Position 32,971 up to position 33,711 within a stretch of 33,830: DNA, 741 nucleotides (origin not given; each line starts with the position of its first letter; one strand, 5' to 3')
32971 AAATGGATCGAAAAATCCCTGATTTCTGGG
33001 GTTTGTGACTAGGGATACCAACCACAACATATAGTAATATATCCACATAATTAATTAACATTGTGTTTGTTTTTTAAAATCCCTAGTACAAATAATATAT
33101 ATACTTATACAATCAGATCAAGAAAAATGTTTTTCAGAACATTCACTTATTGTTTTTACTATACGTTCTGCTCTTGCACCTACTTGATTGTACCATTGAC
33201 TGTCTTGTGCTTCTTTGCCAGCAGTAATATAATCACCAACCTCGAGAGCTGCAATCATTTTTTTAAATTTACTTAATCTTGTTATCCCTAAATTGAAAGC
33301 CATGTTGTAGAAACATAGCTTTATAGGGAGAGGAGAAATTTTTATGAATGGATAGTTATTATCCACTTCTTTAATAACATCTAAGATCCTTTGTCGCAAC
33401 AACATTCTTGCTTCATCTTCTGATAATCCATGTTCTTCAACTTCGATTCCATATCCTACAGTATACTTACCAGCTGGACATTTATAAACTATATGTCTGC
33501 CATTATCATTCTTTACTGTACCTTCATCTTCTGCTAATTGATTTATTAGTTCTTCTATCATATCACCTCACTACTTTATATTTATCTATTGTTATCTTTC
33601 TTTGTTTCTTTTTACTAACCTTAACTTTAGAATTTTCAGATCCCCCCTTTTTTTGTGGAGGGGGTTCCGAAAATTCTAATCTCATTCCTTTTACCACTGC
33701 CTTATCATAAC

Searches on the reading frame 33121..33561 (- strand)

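Call 29: search_protein_families(library=phrogs, proteins=[window:33121-33561:-])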
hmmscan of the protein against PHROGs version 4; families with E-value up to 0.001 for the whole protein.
window:33121-33561:- (147 aa): 5 families
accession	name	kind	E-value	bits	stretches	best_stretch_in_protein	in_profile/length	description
phrog_13211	-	tail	3.4e-13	49.5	1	7-141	739-886/887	baseplate hub subunit and tail lysozyme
phrog_7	-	lysis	9.7e-12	44.8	1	3-118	556-670/873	endolysin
phrog_15410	-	unknown function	3e-11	44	1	84-137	257-310/311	-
phrog_33534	-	unknown function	8.7e-10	39.5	1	67-138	5-82/94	-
phrog_430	-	tail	0.00028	20.4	1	19-137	174-284/868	baseplate hub subunit and tail lysozyme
